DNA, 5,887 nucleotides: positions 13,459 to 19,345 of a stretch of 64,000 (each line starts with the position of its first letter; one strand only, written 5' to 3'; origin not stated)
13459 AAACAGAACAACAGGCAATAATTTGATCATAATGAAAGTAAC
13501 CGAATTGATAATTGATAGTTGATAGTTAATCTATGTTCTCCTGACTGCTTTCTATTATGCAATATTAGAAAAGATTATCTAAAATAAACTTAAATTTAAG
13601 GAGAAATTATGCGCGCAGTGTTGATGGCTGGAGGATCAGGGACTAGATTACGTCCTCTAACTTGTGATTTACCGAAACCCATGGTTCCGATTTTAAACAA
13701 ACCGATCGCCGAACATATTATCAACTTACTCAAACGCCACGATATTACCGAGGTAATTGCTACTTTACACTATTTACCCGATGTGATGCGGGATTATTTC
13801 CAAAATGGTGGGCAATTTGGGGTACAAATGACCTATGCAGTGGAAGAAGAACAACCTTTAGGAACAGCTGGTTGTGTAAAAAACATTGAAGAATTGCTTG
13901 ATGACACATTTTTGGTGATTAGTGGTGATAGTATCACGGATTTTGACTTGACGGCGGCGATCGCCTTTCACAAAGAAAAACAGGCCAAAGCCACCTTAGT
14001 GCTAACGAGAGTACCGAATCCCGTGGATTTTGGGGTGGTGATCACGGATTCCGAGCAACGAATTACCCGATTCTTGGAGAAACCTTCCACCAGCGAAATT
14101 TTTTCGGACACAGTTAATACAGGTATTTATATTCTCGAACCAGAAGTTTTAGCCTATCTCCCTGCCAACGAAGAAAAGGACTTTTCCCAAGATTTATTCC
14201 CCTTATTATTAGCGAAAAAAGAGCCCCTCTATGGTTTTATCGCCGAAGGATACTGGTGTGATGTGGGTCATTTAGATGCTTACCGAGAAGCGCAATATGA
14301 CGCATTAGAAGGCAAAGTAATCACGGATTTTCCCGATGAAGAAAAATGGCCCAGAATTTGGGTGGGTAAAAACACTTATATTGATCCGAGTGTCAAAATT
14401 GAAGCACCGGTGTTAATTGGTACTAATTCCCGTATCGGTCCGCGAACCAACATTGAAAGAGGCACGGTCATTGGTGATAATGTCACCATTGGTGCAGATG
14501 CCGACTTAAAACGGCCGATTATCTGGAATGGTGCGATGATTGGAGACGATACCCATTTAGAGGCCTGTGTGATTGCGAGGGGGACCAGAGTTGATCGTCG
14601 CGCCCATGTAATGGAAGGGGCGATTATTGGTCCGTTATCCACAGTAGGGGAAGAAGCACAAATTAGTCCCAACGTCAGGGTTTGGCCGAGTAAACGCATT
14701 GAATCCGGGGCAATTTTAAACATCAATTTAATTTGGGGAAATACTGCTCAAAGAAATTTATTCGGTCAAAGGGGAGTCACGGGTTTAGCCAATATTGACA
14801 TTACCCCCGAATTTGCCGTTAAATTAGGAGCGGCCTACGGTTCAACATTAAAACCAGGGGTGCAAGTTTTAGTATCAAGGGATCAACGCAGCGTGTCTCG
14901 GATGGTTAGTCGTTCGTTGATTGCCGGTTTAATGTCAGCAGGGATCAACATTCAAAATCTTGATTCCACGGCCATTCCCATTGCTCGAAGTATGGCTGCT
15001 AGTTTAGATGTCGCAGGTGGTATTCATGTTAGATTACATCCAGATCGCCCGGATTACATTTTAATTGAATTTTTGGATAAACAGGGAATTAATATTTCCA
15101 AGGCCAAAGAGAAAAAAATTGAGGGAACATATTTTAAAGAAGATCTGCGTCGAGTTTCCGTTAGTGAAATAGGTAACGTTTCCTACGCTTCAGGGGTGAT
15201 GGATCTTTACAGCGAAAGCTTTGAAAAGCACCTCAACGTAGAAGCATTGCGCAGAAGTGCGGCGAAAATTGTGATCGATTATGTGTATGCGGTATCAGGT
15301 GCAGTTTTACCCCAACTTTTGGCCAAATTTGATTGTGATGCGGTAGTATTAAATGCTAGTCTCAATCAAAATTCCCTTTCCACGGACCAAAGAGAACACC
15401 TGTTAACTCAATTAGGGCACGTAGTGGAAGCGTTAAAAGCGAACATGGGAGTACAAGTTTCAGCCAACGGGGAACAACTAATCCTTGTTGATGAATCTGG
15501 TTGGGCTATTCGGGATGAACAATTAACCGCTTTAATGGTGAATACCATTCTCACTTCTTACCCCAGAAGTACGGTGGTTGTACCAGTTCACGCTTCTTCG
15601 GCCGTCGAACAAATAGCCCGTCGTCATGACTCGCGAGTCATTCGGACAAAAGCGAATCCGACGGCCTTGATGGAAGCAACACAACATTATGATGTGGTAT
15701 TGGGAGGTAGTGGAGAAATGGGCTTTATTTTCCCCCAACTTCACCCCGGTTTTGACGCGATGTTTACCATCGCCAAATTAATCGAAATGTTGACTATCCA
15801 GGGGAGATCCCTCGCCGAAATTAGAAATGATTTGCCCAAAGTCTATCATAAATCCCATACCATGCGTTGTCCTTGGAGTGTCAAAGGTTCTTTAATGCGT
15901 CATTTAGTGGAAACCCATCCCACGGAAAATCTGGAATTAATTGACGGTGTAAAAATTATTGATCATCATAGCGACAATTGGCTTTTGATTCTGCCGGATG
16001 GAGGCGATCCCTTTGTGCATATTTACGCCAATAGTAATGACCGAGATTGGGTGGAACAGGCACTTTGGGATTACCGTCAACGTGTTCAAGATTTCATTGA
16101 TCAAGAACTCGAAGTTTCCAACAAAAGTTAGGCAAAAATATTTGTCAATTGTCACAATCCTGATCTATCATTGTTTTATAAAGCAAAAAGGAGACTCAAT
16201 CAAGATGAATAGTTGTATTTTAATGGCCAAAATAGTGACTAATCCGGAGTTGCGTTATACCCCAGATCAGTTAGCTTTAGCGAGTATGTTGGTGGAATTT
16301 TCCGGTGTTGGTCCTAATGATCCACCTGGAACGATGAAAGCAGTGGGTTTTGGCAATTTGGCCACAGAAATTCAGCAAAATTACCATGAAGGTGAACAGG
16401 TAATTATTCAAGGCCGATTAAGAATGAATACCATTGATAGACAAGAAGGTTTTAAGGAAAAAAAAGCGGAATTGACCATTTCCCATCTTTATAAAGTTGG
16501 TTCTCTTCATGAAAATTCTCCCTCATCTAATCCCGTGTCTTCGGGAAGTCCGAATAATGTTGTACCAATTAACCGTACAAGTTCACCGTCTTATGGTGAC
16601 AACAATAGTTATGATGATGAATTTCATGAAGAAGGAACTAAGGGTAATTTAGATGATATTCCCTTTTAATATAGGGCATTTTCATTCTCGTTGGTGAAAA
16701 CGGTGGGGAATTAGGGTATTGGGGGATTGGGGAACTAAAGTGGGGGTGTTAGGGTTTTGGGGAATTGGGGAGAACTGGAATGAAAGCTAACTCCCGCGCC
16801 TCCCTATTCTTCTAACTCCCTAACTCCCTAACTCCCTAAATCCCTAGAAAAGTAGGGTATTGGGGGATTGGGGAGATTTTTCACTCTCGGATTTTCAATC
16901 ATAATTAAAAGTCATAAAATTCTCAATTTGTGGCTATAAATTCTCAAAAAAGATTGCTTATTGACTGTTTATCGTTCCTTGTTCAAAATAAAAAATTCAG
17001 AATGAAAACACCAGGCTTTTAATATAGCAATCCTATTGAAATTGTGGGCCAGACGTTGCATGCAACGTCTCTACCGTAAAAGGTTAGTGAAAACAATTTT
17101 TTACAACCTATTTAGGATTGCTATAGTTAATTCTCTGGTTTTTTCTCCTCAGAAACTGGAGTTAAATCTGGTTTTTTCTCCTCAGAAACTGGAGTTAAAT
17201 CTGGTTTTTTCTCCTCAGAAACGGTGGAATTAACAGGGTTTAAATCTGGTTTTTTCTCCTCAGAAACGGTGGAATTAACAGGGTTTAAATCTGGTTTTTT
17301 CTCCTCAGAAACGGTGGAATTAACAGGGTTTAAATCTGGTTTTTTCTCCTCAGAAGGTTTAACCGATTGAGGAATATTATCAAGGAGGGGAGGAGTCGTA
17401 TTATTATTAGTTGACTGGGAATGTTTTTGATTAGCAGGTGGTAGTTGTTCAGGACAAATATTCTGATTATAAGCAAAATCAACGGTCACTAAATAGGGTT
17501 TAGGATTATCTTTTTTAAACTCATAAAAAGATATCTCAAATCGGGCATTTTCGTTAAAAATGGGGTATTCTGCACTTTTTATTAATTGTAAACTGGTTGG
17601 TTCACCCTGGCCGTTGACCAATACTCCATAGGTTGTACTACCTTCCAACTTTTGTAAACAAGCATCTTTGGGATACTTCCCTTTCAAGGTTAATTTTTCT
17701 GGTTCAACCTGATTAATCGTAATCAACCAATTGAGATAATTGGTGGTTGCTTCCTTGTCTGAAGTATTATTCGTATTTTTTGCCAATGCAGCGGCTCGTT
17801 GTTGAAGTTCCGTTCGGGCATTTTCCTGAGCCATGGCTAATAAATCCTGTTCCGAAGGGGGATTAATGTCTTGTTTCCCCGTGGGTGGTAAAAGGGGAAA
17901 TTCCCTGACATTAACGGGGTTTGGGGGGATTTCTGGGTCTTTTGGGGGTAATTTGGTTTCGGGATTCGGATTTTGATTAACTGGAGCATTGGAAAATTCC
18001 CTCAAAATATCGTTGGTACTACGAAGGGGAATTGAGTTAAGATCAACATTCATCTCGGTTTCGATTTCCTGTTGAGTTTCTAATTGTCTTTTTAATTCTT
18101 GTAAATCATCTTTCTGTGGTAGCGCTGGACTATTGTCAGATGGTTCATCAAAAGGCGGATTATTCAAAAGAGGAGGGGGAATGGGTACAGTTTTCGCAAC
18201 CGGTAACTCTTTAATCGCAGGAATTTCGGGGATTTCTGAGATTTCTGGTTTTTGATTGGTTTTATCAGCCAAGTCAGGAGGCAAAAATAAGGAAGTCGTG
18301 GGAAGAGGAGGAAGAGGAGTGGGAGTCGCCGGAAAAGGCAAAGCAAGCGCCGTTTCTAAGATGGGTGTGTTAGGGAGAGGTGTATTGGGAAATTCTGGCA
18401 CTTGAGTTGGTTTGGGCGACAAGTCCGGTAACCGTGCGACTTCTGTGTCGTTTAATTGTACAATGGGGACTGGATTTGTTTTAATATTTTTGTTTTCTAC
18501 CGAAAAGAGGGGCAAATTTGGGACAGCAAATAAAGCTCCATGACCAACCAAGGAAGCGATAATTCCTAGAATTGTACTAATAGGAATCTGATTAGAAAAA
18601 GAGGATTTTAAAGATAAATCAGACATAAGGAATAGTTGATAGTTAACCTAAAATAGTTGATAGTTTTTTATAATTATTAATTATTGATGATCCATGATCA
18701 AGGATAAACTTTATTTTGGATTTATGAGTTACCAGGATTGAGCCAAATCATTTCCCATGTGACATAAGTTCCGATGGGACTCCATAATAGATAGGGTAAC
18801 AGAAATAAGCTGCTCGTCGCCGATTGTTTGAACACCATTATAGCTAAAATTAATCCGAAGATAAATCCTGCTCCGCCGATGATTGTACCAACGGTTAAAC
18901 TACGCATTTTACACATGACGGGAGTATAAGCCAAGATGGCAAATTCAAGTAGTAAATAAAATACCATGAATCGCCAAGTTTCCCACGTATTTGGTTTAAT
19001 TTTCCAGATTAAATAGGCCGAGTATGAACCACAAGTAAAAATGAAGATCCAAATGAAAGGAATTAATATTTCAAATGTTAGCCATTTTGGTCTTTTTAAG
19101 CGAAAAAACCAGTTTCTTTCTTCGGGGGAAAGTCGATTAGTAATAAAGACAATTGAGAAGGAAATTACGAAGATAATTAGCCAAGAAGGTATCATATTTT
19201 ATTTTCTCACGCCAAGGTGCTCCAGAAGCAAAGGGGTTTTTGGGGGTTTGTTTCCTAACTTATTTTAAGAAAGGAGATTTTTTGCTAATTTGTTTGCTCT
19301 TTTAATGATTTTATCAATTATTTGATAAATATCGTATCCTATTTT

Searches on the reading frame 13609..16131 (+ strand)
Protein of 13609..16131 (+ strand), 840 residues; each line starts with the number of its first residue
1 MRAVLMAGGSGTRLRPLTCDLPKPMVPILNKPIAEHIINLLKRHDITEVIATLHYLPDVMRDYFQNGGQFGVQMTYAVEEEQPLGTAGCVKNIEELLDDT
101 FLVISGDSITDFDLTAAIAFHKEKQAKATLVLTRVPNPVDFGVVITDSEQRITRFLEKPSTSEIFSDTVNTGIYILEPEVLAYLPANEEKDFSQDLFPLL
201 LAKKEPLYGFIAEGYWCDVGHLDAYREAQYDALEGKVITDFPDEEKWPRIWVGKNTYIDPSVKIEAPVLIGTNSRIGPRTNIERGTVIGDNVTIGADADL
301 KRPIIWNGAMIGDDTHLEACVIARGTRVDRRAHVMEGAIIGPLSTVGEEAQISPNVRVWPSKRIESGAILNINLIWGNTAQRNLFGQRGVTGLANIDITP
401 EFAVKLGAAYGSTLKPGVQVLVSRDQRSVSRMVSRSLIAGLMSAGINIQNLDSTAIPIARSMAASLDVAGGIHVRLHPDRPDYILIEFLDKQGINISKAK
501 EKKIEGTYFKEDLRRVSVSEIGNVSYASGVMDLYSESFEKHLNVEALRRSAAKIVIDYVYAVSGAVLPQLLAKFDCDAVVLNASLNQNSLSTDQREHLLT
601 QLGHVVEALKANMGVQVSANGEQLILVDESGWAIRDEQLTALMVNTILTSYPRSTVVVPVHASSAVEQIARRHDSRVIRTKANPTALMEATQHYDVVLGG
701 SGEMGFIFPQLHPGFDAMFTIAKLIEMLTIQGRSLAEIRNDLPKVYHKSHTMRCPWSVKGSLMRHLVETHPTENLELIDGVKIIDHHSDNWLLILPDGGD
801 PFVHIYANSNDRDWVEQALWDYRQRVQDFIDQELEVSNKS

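Call 7: search_protein_families(library=ncbifam, proteins=[window:13609-16131:+])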
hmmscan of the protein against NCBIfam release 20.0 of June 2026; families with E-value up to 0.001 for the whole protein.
window:13609-16131:+ (840 aa): 48 families (the best 25 are shown)
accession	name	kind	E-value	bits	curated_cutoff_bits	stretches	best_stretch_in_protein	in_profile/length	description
TIGR03990.1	Arch_GlmM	equivalog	3e-75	253.8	439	1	383-822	2-440/444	phosphoglucosamine mutase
NF052502.1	man1P_GTase_Rv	exception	3.9e-75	252.9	440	1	2-368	2-346/352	mannose-1-phosphate guanylyltransferase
TIGR03992.1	Arch_glmU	subfamily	1e-57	195.8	292.1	1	1-322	1-321/393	bifunctional sugar-1-phosphate nucleotidylyltransferase/acetyltransferase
TIGR01208.1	rmlA_long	equivalog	2e-42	145.4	320.25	1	3-334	2-337/353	glucose-1-phosphate thymidylyltransferase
NF041173.1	Sug_nt_acttase_Thmprot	equivalog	1.3e-40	139.6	600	1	1-318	1-317/405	bifunctional sugar-1-phosphate nucleotidylyltransferase/acetyltransferase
TIGR01455.1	glmM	equivalog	1.1e-36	126.5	447.55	1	385-746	1-368/442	phosphoglucosamine mutase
NF003670.0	PRK05293.1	equivalog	2.9e-36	125.2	470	1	3-339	7-363/382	glucose-1-phosphate adenylyltransferase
TIGR02091.1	glgC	equivalog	7.8e-34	117.3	424.9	1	3-334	3-362/364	glucose-1-phosphate adenylyltransferase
NF045761.1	NAMPUrTaseMurU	equivalog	2e-32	112.9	250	1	1-226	1-221/226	N-acetylmuramate alpha-1-phosphate uridylyltransferase MurU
NF049965.1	GlMnHpPGnyltfHddC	equivalog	5.9e-32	111.1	300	1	1-225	1-214/221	D-glycero-D-manno-heptose 1-phosphate guanosyltransferase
NF041313.1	UDPGP_AglF_Halo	equivalog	1.1e-30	106.9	400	1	1-181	1-179/234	UTP--glucose-1-phosphate uridylyltransferase AglF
TIGR02623.1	G1P_cyt_trans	equivalog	2.3e-30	105.9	300.25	2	85-219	105-232/255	glucose-1-phosphate cytidylyltransferase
NF010934.1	PRK14354.1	equivalog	5.7e-26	91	450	2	3-182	2-178/447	bifunctional UDP-N-acetylglucosamine diphosphorylase/glucosamine-1-phosphate N-acetyltransferase GlmU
NF002023.0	PRK00844.1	subfamily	1.3e-25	90.1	458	1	3-340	9-381/408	glucose-1-phosphate adenylyltransferase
TIGR01173.1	glmU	equivalog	1.4e-24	86.8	366.85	2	1-182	1-178/452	bifunctional UDP-N-acetylglucosamine diphosphorylase/glucosamine-1-phosphate N-acetyltransferase GlmU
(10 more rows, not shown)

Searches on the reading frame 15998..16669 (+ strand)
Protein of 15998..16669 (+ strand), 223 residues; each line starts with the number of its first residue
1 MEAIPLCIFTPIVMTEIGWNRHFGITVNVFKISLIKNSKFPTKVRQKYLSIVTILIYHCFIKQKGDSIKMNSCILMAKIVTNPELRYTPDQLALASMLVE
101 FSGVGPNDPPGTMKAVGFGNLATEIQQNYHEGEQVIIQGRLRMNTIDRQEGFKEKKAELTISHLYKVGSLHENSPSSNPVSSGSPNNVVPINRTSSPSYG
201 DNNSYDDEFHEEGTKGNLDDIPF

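Call 26: search_protein_families(library=pfam, proteins=[window:15998-16669:+], max_evalue=0.00001)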
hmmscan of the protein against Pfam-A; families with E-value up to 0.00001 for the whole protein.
window:15998-16669:+ (223 aa): 1 family
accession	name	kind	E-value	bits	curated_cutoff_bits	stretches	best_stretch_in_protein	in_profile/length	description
PF00436.31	SSB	-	7.3e-15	55.3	26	1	70-164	1-101/104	Single-strand binding protein family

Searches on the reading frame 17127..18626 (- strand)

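Call 7: search_protein_families(library=ncbifam, proteins=[window:17127-18626:-])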
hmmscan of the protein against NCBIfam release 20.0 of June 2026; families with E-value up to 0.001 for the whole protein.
window:17127-18626:- (499 aa): 2 families
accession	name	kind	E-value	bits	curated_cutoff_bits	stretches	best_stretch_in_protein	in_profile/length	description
NF047760.1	LIC10042_TonB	equivalog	8.3e-09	35.7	100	1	282-384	51-153/156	LIC_10042 family TonB-like protein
TIGR01352.1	tonB_Cterm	subfamily_domain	0.00012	22.3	27.1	1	317-362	2-47/76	TonB family protein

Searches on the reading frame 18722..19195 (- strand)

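Call 7: search_protein_families(library=ncbifam, proteins=[window:18722-19195:-])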
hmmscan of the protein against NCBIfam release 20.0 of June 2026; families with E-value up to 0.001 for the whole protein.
window:18722-19195:- (157 aa): 1 family
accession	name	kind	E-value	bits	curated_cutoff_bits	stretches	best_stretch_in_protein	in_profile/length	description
NF047825.1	T-richsensTspOAlph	equivalog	1e-07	32.3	180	1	18-155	18-150/152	tryptophan-rich sensory protein TspO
